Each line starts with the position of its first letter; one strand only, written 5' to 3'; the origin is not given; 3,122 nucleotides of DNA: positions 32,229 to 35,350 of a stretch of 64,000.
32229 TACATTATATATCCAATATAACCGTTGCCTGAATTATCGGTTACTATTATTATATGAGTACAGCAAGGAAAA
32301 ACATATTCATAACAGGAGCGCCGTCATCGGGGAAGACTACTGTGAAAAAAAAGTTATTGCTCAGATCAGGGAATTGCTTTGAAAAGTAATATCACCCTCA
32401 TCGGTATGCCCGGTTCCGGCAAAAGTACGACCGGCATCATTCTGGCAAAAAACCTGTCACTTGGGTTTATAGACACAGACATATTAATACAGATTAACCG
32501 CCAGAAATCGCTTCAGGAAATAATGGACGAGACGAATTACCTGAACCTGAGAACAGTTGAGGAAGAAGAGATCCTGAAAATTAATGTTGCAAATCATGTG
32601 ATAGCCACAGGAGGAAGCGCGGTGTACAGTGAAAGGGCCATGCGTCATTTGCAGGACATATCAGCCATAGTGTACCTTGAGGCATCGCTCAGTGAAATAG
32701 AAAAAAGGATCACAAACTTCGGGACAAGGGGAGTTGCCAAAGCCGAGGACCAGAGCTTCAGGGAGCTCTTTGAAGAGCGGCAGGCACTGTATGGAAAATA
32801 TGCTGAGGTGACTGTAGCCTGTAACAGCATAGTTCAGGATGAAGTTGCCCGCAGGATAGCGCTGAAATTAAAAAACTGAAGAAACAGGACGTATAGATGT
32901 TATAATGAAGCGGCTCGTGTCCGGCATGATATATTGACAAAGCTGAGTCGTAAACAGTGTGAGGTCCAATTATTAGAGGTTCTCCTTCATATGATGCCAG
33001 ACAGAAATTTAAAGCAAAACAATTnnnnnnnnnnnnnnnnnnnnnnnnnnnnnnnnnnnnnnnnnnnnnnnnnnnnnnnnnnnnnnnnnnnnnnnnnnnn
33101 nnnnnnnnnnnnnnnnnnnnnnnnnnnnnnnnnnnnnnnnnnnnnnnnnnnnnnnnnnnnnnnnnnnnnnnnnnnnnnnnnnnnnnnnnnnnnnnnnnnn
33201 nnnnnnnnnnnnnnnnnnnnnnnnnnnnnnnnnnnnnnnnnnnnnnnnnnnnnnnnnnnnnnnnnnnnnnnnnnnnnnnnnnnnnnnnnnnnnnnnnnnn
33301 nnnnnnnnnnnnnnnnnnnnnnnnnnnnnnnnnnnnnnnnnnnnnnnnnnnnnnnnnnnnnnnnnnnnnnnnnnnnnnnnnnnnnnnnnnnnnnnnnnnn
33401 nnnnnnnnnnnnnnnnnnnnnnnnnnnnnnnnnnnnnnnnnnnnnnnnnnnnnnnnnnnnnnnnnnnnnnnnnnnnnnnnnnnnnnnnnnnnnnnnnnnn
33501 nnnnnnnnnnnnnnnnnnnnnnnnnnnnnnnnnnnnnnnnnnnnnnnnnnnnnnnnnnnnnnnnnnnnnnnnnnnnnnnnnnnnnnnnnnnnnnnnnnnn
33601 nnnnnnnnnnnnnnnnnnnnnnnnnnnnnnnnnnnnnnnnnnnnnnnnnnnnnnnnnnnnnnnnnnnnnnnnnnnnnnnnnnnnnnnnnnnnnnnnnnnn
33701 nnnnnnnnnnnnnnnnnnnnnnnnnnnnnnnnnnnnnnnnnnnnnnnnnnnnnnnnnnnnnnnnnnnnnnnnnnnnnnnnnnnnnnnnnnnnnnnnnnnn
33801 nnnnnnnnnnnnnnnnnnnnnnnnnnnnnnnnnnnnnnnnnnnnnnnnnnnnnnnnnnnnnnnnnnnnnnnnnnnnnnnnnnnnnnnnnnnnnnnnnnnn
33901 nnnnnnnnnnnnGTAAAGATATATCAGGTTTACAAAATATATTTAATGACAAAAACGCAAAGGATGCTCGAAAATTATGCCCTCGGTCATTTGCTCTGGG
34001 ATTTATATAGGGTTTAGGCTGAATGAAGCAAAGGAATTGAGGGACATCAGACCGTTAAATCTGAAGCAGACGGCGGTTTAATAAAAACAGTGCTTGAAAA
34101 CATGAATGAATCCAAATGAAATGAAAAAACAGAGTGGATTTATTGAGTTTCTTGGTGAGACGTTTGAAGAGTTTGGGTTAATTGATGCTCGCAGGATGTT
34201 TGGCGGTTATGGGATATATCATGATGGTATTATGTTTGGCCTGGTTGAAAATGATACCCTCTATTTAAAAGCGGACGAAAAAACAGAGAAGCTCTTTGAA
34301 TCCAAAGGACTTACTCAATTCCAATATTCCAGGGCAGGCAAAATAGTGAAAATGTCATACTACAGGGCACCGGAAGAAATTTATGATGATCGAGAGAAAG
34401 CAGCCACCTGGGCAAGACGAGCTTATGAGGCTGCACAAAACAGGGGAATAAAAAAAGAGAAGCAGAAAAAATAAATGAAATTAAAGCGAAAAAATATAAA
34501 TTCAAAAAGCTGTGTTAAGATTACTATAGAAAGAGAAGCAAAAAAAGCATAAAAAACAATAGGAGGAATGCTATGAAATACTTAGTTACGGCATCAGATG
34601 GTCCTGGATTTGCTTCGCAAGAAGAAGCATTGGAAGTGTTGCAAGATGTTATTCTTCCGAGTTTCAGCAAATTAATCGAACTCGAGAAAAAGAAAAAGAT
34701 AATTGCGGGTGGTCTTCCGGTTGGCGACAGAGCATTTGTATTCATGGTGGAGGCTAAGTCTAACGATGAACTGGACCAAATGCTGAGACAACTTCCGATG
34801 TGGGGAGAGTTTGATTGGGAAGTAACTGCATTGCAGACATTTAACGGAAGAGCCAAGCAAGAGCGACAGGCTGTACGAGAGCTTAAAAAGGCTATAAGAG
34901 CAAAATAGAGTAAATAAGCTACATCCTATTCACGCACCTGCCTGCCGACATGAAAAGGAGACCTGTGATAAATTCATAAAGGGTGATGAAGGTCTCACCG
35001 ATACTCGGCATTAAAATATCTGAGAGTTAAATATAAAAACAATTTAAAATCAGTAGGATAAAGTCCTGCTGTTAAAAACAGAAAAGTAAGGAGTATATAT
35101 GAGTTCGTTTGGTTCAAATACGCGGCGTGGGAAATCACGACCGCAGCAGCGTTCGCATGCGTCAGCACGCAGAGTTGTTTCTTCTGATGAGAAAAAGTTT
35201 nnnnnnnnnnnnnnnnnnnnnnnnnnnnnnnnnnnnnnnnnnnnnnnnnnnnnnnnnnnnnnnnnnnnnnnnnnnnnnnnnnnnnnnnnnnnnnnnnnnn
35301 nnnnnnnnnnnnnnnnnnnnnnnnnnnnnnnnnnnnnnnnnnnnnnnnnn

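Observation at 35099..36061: Rho paralog lacking the entire N-terminal primary RNA-binding domain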

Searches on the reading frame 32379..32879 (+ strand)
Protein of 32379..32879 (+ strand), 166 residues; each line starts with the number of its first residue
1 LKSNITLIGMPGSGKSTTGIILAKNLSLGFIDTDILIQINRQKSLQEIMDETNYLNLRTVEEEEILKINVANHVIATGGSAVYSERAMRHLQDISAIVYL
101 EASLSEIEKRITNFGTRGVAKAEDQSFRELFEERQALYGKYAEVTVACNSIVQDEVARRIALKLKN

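Call 66: search_protein_families(library=pfam, proteins=[window:32379-32879:+], max_evalue=0.0001)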
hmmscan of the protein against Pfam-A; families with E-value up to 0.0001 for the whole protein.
window:32379-32879:+ (166 aa): 3 families
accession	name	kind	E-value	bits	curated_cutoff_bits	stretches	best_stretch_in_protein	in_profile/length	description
PF01202.28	SKI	-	2.9e-28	99.4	22.1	1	11-163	1-157/159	Shikimate kinase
PF13207.12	AAA_17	-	7.4e-07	30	27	1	8-122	1-130/136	AAA domain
PF13238.12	AAA_18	-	1.8e-06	28.9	29.4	1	5-118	1-115/128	AAA domain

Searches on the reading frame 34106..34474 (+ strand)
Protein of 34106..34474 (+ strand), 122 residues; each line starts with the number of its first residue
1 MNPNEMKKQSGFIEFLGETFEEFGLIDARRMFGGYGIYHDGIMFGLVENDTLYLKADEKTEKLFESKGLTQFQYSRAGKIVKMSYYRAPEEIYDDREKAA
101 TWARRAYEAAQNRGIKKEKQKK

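Call 66: search_protein_families(library=pfam, proteins=[window:34106-34474:+], max_evalue=0.0001)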
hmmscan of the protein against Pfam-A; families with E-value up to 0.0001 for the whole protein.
window:34106-34474:+ (122 aa): 1 family
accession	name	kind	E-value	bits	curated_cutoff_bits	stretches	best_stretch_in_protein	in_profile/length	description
PF04993.18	TfoX_N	-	2.3e-33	114.6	30.1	1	18-110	1-91/91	TfoX N-terminal domain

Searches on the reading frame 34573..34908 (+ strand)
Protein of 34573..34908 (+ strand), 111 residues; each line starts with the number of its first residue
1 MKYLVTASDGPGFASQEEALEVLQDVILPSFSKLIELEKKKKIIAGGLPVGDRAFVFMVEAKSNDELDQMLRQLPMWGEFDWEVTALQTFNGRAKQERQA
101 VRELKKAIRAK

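Call 66: search_protein_families(library=pfam, proteins=[window:34573-34908:+], max_evalue=0.0001)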
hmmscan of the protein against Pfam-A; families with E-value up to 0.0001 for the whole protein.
window:34573-34908:+ (111 aa): 1 family
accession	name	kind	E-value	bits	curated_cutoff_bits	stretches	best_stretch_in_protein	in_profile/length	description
PF02426.22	MIase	-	1.3e-06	28.8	26.7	1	42-90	39-87/90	Muconolactone delta-isomerase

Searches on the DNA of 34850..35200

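Call 42: search_rna_families(source=window, start=34850, end=35200, threshold=evalue, max_evalue=10)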
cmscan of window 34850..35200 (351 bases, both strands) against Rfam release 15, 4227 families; matches with E-value up to 10: 6.
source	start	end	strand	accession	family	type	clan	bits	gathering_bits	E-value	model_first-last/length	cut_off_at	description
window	35043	35156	-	RF01775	RsaOG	Gene; sRNA;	-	17.9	50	2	1-147/147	no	RNA S.aureus Orsay G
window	34946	35003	+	RF01144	sR17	Gene; snRNA; snoRNA; CD-box;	-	13.9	36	0.73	1-55/55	no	Small nucleolar RNA sR17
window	35006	35079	+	RF02956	DUF2693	Gene; sRNA;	-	12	81.3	5.7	1-165/165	no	DUF2693 RNA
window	34980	35001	+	RF01151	snoU82P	Gene; snRNA; snoRNA; CD-box;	-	11.9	42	1.2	1-55/55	no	Small nucleolar RNA U82P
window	34938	34966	+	RF02186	ST7-OT3_4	Gene; lncRNA;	-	9.7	80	6.3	45-73/73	no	ST7 overlapping transcript 3 conserved region 4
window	35125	35170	-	RF03117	bCoV-5UTR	Cis-reg;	CL00116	8.5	111.6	5.8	85-130/307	no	Betacoronavirus 5'UTR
